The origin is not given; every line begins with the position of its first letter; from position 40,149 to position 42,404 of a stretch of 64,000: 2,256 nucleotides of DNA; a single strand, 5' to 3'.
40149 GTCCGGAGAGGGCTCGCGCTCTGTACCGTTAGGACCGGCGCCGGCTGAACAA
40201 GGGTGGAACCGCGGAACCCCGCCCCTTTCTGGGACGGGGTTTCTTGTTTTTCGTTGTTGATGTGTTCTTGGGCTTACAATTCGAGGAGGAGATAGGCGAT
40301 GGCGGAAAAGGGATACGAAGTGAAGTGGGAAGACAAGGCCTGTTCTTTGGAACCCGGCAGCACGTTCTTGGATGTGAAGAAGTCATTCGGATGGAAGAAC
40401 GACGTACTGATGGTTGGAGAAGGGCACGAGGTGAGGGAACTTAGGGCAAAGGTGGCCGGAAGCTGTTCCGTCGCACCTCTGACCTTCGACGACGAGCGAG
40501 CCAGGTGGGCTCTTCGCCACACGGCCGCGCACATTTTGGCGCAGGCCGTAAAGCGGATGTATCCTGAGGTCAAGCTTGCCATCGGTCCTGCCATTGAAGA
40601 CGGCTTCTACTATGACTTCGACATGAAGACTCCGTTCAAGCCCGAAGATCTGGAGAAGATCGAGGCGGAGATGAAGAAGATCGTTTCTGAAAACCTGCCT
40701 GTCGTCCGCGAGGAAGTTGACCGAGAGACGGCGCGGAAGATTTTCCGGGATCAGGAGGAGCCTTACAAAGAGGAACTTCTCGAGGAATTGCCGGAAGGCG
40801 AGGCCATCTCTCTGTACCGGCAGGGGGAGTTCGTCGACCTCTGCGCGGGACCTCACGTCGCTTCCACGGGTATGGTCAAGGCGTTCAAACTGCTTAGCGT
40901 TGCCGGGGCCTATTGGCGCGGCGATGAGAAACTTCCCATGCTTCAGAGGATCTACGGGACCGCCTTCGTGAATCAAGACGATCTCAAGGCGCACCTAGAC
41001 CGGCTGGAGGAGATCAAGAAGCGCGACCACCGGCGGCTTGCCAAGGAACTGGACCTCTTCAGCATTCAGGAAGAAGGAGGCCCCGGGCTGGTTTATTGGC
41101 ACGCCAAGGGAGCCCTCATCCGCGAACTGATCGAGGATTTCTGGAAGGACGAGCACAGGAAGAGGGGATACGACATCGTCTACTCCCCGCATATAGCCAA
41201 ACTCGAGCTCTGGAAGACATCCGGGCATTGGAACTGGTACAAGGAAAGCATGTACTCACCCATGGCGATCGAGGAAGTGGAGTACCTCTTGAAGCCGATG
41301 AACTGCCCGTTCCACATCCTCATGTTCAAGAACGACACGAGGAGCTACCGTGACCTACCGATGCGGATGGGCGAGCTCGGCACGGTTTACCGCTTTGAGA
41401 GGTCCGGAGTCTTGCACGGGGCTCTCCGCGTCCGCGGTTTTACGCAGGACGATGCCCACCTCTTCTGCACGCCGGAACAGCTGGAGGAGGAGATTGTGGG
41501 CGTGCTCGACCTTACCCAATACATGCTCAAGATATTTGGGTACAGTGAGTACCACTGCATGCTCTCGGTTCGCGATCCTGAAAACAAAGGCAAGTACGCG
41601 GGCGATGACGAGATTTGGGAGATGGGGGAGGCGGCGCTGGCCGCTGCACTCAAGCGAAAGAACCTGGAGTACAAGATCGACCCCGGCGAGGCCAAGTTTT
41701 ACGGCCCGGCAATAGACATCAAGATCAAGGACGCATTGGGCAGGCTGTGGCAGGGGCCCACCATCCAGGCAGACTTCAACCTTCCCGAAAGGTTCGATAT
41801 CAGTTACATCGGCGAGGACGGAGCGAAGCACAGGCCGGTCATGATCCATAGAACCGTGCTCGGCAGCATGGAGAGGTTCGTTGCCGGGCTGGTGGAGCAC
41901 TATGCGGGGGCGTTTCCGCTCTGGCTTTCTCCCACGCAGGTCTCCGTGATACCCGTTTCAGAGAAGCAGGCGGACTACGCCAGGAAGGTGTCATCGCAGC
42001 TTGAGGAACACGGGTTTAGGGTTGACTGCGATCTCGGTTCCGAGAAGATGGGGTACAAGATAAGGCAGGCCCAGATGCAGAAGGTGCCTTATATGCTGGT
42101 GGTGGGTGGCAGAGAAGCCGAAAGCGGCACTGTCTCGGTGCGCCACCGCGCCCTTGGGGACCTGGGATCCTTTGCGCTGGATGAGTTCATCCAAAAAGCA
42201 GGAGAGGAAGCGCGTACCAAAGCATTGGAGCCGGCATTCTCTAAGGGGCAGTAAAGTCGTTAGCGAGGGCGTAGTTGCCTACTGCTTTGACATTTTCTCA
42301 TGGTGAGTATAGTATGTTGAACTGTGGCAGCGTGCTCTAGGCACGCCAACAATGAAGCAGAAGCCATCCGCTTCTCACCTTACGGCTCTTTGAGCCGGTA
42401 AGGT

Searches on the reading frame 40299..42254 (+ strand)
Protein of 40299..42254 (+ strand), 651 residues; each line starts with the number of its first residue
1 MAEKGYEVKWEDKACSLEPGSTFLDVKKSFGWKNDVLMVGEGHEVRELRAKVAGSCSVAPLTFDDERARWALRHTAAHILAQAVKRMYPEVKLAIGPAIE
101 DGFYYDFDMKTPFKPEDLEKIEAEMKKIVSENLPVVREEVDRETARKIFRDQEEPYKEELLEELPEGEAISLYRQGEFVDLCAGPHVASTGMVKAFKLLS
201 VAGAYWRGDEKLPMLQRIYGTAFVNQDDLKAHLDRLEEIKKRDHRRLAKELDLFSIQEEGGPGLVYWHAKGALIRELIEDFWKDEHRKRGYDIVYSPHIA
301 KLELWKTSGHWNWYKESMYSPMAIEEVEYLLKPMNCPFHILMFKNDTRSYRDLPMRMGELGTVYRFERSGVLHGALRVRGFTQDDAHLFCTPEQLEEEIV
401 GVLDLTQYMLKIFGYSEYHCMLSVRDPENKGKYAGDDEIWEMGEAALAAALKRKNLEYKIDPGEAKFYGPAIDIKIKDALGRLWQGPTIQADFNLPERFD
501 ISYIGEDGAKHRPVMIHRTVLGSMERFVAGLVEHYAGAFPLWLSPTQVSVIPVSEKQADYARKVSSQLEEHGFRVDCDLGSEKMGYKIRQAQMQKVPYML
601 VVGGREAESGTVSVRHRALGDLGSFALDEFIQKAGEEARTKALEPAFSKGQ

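Call 52: list_cluster_members(proteins=[window:40299-42254:+, window:43354-43713:+, window:20613-22541:+, window:25368-26381:+])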
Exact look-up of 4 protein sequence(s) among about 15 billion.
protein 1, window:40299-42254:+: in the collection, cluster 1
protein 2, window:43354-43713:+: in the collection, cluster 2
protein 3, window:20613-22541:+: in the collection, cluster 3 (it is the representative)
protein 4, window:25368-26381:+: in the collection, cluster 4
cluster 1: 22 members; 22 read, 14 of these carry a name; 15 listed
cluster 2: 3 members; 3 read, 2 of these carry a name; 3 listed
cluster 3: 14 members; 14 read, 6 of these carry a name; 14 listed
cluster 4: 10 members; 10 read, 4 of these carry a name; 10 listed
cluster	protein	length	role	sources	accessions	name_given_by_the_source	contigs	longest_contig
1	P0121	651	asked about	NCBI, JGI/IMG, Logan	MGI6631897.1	MAG: threonine--tRNA ligase [Bacillota bacterium] | threonyl-tRNA synthetase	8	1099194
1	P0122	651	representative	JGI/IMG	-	threonyl-tRNA synthetase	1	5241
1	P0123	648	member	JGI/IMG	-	threonyl-tRNA synthetase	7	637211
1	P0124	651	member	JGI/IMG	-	threonyl-tRNA synthetase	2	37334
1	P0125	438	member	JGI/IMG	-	threonyl-tRNA synthetase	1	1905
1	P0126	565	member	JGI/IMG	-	threonyl-tRNA synthetase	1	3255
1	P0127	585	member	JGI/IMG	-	threonyl-tRNA synthetase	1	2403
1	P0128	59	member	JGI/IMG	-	threonyl-tRNA synthetase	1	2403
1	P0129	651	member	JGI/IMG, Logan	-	threonyl-tRNA synthetase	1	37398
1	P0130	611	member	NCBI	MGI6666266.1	MAG: threonine--tRNA ligase [Bacillota bacterium]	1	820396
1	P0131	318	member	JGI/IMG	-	threonyl-tRNA synthetase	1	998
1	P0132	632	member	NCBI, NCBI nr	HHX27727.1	MAG TPA: threonine--tRNA ligase [Firmicutes bacterium] | threonine--tRNA ligase [Candidatus Fermentithermobacillaceae bacterium]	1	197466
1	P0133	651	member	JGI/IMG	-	threonyl-tRNA synthetase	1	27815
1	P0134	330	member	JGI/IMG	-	threonyl-tRNA synthetase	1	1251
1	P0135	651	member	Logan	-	-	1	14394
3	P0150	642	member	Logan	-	-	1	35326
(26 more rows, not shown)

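Call 55: find_encoding_contigs(protein=P0150, flank=4000, max_places=4)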
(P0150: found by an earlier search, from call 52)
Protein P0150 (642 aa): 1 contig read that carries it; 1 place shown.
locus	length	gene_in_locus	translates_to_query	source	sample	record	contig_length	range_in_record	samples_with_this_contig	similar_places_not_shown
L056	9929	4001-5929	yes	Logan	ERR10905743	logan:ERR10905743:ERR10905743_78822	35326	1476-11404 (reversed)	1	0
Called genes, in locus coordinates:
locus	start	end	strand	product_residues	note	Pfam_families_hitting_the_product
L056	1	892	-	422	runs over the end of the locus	PF09861:Lar_N, PF21113:LarA_C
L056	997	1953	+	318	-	PF00126:HTH_1, PF03466:LysR_substrate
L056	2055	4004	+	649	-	PF00330:Aconitase, PF00694:Aconitase_C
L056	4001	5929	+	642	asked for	PF00330:Aconitase, PF00694:Aconitase_C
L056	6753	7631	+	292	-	PF12844:HTH_19, PF13560:HTH_31, PF01381:HTH_3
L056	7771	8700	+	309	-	PF01978:TrmB (weak), PF12802:MarR_2 (weak), PF09339:HTH_IclR (weak)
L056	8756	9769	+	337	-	PF26233:NicX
